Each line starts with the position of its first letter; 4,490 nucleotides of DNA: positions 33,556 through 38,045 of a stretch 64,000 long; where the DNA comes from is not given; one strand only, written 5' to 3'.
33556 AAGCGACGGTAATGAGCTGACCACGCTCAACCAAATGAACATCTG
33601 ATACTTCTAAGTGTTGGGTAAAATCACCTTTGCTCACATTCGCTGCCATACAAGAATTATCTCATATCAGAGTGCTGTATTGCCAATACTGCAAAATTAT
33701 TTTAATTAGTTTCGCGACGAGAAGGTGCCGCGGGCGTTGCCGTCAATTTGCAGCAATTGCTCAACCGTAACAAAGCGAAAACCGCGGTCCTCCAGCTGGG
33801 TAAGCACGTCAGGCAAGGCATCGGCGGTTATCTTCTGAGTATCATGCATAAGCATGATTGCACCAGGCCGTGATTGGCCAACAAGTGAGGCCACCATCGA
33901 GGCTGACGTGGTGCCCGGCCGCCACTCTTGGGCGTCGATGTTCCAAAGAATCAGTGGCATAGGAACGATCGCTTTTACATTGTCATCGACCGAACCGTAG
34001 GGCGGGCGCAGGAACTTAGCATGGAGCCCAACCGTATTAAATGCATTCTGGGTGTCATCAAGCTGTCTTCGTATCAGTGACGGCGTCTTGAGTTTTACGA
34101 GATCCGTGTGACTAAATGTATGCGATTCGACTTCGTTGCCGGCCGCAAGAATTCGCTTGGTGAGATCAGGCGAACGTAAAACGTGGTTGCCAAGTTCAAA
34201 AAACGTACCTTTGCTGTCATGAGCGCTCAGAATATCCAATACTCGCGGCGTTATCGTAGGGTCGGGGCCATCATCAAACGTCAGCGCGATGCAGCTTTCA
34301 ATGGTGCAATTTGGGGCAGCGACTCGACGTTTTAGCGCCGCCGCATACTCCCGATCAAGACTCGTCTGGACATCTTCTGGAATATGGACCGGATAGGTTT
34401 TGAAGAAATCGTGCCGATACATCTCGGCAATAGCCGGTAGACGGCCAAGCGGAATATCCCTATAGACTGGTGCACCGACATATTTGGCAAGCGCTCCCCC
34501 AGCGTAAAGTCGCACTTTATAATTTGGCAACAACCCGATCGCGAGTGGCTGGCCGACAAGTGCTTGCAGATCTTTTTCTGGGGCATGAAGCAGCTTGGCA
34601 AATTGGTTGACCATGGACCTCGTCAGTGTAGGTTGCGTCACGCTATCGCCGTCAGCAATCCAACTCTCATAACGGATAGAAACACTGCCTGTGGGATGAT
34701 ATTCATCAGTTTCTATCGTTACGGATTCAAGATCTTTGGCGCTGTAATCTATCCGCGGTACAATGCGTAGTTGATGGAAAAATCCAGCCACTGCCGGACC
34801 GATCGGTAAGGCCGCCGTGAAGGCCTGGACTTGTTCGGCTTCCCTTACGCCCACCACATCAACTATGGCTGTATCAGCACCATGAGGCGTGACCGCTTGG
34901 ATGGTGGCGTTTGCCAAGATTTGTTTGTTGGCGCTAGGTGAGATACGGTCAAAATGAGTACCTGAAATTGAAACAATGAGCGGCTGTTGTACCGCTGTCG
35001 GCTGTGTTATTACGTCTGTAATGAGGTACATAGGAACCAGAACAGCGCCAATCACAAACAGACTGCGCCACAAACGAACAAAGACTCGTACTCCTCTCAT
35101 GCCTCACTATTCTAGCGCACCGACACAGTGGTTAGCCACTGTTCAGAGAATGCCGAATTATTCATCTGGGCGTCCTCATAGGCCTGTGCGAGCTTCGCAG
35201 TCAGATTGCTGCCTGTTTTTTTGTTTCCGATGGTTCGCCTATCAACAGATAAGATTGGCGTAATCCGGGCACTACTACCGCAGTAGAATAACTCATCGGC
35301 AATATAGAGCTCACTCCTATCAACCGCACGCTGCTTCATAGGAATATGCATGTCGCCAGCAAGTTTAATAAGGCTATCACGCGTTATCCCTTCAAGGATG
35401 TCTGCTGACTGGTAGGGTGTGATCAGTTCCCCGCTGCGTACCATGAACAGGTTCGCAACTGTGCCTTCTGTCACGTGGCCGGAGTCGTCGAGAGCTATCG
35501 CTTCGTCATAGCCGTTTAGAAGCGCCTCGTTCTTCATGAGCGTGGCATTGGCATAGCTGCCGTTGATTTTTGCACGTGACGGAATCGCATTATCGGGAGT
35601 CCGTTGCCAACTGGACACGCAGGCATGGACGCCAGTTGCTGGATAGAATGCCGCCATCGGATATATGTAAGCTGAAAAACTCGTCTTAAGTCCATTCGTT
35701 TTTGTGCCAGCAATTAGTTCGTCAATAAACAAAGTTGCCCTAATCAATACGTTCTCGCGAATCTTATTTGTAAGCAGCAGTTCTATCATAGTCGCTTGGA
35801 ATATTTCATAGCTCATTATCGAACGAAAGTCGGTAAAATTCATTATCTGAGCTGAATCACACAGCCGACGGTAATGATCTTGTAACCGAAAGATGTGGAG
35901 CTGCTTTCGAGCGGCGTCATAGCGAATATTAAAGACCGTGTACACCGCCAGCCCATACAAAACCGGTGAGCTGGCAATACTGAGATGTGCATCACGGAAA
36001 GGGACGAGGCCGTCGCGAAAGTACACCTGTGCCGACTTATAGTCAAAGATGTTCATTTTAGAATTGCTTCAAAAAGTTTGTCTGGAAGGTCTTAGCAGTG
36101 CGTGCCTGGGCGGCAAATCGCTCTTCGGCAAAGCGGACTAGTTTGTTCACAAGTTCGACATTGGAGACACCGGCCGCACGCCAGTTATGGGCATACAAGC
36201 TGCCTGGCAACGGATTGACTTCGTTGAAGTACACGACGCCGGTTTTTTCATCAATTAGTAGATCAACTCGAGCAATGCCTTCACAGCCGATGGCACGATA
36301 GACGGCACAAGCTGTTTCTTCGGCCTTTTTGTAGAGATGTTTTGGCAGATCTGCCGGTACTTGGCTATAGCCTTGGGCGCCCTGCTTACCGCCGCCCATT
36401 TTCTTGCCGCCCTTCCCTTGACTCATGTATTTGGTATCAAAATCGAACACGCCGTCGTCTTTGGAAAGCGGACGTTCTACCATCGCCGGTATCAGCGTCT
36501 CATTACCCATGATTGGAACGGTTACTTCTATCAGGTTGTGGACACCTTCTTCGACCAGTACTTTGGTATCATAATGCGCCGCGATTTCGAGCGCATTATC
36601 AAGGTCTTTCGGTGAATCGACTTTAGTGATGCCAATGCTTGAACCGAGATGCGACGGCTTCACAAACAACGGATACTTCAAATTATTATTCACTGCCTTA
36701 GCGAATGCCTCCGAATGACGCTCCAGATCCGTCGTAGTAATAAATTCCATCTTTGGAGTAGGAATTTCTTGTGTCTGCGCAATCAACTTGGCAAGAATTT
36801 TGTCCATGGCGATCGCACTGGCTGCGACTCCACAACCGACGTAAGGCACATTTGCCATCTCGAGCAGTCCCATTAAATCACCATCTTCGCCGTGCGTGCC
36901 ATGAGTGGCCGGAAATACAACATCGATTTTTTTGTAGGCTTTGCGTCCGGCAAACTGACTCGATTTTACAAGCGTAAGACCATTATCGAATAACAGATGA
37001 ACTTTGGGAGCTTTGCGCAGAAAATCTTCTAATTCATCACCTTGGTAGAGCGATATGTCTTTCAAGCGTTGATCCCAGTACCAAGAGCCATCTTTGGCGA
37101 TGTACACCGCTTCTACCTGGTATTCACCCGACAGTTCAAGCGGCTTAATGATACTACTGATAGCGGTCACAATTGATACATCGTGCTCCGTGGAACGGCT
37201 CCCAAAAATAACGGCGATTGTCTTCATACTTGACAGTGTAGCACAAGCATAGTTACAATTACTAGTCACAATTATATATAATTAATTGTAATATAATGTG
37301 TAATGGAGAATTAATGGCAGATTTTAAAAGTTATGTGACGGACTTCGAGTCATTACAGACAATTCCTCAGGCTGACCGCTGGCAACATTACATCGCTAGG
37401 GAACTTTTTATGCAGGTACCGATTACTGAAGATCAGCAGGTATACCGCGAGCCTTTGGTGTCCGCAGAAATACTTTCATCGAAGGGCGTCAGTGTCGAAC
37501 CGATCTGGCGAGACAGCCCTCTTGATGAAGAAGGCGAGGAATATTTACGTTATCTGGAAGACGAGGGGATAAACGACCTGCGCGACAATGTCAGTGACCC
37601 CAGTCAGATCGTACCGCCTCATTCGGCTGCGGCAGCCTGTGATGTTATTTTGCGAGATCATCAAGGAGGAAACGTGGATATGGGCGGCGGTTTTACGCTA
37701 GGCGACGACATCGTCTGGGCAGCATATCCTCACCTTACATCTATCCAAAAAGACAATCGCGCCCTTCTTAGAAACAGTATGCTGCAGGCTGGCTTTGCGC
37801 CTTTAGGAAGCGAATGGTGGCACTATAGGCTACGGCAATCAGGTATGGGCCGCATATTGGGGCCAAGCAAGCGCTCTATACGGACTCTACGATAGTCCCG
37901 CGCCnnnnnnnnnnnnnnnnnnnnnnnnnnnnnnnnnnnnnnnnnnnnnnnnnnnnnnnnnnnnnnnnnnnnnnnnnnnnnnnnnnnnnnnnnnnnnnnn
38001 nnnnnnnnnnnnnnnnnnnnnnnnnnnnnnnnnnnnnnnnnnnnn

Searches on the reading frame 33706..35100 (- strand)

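Call 48: search_protein_families(library=pfam, proteins=[window:33706-35100:-], max_evalue=0.001)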
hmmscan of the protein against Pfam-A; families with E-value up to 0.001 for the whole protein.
window:33706-35100:- (464 aa): 1 family
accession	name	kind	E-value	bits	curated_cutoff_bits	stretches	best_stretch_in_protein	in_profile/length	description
PF01522.26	Polysacc_deac_1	-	3.5e-29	101.7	23.1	1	265-378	3-115/124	Polysaccharide deacetylase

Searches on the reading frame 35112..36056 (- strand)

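Call 48: search_protein_families(library=pfam, proteins=[window:35112-36056:-], max_evalue=0.001)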
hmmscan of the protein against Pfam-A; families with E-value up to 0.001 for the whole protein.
window:35112-36056:- (314 aa): 1 family
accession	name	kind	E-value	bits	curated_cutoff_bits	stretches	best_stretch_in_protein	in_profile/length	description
PF01063.24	Aminotran_4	-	7.2e-39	134.4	28.5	1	52-271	10-223/223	Amino-transferase class IV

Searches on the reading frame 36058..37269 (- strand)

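Call 48: search_protein_families(library=pfam, proteins=[window:36058-37269:-], max_evalue=0.001)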
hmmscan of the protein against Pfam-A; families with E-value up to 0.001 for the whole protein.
window:36058-37269:- (403 aa): 4 families
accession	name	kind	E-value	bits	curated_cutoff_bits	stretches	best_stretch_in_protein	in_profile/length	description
PF07478.18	Dala_Dala_lig_C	-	1.2e-47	162.5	24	1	164-378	2-203/204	D-ala D-ala ligase C-terminus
PF01820.27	Dala_Dala_lig_N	-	7.4e-28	97.9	34.6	1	18-146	2-121/121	D-ala D-ala ligase N-terminus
PF02222.28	ATP-grasp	-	7.6e-10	39.2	27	1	164-251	3-84/179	ATP-grasp domain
PF02786.22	CPSase_L_D2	-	1.1e-05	25.5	19.8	0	308-353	133-178/211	Carbamoyl-phosphate synthase L chain, ATP binding domain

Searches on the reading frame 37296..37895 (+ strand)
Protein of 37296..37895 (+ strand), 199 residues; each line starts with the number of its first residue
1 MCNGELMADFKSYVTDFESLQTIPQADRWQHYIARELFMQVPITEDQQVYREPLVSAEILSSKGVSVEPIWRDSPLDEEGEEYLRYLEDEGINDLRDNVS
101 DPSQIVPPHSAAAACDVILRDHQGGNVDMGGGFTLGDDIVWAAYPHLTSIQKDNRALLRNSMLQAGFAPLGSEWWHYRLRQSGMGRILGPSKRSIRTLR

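Call 48: search_protein_families(library=pfam, proteins=[window:37296-37895:+], max_evalue=0.001)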
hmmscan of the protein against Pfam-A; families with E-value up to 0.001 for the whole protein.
window:37296-37895:+ (199 aa): 1 family
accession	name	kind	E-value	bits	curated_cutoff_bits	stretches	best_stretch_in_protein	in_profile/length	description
PF01427.22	Peptidase_M15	-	8.8e-14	52.2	27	1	105-183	108-188/199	D-ala-D-ala dipeptidase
